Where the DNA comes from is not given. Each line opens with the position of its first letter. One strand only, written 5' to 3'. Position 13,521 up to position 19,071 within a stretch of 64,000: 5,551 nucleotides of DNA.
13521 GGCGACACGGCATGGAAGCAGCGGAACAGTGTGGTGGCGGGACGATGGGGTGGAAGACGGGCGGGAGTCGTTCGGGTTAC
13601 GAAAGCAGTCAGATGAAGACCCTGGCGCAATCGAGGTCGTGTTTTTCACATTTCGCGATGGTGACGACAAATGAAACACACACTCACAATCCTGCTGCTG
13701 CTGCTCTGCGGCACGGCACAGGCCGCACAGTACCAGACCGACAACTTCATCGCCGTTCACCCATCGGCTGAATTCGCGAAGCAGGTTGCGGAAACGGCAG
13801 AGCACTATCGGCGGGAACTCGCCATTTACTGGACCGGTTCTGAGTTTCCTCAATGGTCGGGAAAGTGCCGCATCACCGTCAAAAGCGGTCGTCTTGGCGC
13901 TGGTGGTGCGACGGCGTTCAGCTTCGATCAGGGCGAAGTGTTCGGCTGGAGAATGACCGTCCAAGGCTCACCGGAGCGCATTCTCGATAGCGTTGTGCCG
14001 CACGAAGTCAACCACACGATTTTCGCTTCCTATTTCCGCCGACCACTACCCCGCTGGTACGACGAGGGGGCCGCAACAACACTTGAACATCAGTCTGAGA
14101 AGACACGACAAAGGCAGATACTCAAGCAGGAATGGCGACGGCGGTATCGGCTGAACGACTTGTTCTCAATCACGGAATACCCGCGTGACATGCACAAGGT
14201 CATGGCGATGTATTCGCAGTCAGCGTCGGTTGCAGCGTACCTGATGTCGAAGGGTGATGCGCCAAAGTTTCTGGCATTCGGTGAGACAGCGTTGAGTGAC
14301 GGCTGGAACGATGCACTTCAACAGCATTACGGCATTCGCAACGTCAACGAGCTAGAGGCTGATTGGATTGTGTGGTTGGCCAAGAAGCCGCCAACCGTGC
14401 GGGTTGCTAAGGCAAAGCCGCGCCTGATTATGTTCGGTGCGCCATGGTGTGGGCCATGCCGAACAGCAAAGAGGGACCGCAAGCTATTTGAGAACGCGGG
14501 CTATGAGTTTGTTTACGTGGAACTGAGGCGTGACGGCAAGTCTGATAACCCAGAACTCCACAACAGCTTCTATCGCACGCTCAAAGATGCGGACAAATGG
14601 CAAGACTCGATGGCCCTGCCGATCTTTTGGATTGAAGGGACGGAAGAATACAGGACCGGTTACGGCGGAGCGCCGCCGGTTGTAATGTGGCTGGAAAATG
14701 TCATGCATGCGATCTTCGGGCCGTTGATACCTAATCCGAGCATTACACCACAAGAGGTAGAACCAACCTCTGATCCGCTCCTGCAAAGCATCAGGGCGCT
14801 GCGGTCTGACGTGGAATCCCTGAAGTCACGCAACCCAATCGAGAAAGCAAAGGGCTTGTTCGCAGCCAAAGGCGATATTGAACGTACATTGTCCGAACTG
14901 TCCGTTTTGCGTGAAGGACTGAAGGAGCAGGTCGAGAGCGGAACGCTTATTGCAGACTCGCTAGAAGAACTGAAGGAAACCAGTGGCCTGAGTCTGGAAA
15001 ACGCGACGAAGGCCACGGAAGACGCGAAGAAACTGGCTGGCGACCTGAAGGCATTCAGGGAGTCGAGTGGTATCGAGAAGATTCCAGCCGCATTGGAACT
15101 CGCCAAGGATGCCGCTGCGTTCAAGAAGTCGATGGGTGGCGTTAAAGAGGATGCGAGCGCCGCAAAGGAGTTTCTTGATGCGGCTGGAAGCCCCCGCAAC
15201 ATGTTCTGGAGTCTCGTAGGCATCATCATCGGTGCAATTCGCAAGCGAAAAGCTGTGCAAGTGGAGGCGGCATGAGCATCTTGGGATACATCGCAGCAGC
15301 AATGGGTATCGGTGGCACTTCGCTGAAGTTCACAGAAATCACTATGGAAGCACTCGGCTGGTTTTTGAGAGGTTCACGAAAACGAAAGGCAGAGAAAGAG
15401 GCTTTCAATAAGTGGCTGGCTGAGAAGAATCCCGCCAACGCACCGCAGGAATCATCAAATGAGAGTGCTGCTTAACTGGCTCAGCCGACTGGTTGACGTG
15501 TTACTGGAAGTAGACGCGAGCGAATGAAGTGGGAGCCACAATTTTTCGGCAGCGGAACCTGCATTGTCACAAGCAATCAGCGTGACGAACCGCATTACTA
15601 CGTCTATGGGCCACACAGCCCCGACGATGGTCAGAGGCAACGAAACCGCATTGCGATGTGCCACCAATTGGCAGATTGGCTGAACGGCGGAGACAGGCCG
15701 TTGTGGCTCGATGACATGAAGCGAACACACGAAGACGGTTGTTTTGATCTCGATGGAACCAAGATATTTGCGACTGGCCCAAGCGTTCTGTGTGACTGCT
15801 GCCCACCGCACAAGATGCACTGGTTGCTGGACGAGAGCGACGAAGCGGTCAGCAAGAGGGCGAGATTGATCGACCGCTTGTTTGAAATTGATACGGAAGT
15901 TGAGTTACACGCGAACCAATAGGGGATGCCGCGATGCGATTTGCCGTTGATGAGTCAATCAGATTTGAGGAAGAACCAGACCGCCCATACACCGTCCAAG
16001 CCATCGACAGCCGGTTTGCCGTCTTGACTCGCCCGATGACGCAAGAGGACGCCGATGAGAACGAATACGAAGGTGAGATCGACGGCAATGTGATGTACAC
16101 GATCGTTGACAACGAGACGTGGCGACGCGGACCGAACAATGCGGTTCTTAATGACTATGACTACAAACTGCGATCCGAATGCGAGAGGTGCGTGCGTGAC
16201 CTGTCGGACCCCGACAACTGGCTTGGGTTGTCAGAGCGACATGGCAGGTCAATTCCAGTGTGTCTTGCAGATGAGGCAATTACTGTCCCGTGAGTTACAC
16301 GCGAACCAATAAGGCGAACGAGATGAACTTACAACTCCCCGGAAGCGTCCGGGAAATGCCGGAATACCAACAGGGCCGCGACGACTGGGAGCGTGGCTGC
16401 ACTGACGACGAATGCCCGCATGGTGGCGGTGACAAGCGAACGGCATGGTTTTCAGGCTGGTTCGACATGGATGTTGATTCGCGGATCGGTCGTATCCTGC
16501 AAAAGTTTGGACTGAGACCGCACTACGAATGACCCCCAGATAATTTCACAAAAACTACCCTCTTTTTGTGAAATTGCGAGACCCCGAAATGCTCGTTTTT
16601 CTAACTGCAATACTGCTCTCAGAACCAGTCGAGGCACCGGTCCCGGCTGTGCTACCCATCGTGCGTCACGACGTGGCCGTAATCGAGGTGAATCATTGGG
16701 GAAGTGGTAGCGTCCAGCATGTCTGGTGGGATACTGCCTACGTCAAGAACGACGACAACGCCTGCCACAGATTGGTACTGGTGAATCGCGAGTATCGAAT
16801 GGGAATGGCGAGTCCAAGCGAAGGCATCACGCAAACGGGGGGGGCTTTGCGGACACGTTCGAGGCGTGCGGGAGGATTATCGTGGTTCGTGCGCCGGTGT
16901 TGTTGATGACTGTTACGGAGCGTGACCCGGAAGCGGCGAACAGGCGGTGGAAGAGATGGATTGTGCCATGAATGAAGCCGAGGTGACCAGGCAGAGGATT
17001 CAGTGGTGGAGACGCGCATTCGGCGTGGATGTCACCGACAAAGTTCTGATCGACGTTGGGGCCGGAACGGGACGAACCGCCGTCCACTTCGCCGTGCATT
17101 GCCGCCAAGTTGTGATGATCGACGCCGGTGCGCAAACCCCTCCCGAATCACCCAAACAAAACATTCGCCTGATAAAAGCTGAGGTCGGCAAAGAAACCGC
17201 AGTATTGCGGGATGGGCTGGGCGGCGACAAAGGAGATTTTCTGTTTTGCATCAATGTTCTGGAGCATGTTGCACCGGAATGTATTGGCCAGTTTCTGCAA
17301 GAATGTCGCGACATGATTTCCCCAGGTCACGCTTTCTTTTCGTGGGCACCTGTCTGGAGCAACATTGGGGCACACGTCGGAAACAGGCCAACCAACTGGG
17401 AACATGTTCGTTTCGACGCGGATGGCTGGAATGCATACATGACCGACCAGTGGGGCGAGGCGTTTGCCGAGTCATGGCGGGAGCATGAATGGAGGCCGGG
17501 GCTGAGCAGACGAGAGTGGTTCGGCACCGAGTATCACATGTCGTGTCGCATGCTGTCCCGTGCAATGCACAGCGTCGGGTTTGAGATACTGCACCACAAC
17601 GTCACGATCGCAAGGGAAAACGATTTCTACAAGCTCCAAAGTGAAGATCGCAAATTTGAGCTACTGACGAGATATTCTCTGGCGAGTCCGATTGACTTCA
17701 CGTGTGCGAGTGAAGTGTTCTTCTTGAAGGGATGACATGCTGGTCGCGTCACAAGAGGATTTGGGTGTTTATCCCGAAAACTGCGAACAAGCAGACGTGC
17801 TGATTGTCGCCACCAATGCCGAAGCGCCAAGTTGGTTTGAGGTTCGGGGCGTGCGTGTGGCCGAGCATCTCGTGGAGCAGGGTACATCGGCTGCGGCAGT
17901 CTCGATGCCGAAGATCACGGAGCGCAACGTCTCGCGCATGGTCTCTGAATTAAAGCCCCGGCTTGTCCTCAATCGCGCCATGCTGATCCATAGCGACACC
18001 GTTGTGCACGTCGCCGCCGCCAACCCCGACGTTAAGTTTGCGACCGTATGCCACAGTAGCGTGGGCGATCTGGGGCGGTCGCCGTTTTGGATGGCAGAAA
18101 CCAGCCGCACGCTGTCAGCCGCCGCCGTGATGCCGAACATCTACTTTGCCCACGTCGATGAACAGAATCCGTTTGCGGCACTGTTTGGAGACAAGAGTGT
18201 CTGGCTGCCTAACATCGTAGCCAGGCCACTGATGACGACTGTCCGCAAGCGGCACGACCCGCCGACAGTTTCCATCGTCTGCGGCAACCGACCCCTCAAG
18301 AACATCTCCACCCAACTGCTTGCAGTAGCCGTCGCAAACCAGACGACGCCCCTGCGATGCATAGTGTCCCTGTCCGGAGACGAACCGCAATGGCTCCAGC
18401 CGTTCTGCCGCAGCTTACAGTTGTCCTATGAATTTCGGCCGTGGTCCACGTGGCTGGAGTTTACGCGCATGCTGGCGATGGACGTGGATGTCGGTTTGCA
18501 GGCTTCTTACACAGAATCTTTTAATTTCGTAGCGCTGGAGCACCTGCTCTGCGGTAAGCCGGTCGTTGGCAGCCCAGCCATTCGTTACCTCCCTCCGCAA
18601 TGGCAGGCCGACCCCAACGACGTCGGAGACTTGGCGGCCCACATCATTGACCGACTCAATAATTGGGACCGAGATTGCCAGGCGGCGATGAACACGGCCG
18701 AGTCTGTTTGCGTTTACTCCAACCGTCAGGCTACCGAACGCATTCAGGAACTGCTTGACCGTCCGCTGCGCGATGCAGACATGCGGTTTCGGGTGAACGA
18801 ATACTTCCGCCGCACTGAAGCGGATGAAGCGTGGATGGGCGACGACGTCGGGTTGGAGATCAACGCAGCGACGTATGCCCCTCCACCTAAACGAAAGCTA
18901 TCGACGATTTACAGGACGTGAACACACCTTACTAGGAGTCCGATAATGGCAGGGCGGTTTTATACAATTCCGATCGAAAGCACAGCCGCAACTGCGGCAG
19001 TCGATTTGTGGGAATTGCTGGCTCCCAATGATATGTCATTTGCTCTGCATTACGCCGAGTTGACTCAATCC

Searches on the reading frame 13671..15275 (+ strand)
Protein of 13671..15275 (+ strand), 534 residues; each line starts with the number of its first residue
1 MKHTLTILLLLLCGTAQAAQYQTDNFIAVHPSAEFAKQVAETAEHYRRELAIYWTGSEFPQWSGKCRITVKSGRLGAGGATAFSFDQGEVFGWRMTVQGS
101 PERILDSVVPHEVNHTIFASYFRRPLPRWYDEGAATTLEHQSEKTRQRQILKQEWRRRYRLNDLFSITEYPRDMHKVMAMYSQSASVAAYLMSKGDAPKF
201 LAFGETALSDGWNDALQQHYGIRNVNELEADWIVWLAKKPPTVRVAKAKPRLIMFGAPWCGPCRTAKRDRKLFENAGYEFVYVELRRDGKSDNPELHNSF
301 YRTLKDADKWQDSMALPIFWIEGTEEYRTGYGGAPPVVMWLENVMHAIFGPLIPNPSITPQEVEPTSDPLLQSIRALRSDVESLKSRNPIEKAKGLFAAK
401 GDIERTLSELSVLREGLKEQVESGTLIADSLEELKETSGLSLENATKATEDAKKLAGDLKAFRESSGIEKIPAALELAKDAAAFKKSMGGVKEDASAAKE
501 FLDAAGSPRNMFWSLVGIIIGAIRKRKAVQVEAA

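Call 11: search_protein_families(library=phrogs, proteins=[window:13671-15275:+], max_evalue=0.001)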
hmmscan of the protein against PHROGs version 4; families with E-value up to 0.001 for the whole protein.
window:13671-15275:+ (534 aa): 1 family
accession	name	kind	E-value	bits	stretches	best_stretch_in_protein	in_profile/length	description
phrog_22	-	DNA, RNA and nucleotide metabolism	9.9e-06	26.7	1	246-297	67-114/162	thioredoxin domain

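Call 128: search_protein_families(library=pfam, proteins=[window:13671-15275:+], max_evalue=0.001)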
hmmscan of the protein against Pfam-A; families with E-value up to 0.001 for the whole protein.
window:13671-15275:+ (534 aa): 0 families

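Call 134: search_protein_families(library=padloc, proteins=[window:13671-15275:+], max_evalue=0.001)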
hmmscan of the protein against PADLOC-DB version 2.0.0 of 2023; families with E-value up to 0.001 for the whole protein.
window:13671-15275:+ (534 aa): 0 families

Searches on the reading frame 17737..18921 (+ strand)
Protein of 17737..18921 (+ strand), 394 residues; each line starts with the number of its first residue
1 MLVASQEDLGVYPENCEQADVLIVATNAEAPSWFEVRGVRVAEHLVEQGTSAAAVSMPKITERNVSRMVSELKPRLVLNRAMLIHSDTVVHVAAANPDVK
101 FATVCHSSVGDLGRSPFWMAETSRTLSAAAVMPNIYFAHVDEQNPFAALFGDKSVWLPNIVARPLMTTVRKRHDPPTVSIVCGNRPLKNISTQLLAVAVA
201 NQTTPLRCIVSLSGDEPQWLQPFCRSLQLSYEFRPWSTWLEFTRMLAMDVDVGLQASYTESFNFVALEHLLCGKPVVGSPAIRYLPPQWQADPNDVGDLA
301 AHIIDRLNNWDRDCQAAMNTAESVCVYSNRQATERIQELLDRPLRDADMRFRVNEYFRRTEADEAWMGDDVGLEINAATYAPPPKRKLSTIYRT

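Call 11: search_protein_families(library=phrogs, proteins=[window:17737-18921:+], max_evalue=0.001)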
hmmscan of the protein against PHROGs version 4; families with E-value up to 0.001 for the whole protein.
window:17737-18921:+ (394 aa): 1 family
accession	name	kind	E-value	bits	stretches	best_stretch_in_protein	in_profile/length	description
phrog_2170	-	moron, auxiliary metabolic gene and host takeover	0.0005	20.2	0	249-277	254-282/374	glycosyltransferase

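Call 128: search_protein_families(library=pfam, proteins=[window:17737-18921:+], max_evalue=0.001)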
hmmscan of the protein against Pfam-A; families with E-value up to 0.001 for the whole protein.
window:17737-18921:+ (394 aa): 2 families
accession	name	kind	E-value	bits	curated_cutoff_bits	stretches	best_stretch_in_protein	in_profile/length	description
PF13692.12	Glyco_trans_1_4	-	7.2e-05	23.5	27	1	196-309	23-142/142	Glycosyl transferases group 1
PF00534.26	Glycos_transf_1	-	0.00027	21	26.4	1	173-282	13-124/172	Glycosyl transferases group 1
